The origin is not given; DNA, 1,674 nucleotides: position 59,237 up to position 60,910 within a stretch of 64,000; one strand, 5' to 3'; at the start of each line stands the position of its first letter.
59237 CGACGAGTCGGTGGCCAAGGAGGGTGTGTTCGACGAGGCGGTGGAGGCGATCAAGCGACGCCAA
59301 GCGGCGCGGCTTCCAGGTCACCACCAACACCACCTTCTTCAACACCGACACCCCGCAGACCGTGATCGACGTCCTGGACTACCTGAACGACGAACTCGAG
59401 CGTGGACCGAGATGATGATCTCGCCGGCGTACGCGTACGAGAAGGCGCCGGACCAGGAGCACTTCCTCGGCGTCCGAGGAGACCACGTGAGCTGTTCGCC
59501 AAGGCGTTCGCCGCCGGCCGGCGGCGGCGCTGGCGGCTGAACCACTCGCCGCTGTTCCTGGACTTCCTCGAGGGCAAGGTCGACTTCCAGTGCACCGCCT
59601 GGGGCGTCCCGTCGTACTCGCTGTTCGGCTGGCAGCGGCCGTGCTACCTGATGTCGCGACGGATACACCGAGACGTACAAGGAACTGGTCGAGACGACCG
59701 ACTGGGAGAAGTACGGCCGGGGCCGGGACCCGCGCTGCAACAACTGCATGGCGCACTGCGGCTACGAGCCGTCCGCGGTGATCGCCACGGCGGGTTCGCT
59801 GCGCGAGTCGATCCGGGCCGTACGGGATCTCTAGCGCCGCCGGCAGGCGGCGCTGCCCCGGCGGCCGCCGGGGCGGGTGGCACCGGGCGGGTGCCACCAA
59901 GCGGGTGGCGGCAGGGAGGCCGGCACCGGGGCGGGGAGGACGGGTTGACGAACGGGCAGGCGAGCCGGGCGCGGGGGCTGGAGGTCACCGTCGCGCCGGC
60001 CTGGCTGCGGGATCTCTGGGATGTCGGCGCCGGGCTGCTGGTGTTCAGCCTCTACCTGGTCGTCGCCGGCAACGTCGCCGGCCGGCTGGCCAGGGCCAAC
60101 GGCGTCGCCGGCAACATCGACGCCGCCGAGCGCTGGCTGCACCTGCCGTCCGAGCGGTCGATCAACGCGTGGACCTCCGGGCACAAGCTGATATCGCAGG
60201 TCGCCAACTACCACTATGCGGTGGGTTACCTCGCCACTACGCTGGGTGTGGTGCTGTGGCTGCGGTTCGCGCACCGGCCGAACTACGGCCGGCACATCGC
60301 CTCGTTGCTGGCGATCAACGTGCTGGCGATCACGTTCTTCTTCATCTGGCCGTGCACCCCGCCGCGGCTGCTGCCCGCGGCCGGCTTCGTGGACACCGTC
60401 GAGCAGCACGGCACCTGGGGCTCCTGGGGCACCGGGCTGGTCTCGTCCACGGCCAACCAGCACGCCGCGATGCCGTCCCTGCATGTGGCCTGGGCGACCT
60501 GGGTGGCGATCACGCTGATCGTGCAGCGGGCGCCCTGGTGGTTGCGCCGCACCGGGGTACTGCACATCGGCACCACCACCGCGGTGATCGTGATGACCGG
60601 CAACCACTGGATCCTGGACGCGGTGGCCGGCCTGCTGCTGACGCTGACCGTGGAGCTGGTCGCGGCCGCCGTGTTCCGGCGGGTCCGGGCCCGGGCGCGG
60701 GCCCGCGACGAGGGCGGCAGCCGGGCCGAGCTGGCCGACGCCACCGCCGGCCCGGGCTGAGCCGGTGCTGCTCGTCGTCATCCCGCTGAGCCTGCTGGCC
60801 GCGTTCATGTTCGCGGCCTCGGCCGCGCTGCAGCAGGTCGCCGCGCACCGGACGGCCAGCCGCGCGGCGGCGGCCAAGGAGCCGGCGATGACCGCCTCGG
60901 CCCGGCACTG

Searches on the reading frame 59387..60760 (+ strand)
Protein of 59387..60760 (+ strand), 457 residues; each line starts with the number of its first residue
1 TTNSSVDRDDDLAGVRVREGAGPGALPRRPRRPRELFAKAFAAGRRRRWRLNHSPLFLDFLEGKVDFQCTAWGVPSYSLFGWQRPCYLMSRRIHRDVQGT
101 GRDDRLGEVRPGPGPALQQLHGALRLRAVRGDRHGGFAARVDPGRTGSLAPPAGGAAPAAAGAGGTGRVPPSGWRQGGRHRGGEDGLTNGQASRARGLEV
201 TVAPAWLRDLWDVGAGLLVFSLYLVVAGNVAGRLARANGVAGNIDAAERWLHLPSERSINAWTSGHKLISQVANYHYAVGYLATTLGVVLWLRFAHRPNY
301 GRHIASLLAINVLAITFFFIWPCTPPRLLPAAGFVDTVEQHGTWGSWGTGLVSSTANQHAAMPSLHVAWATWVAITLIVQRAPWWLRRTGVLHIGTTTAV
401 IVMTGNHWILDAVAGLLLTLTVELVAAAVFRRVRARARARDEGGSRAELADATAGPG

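Call 66: search_protein_families(library=pfam, proteins=[window:59387-60760:+], max_evalue=0.00001)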
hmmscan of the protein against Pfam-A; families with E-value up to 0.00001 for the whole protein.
window:59387-60760:+ (457 aa): 2 families
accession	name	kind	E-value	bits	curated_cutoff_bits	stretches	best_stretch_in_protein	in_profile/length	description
PF14378.12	PAP2_3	-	2.4e-40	138.8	27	1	246-421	5-186/190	PAP2 superfamily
PF11946.13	DUF3463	-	5.8e-20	71.9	31.3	1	32-94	23-84/134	Domain of unknown function (DUF3463)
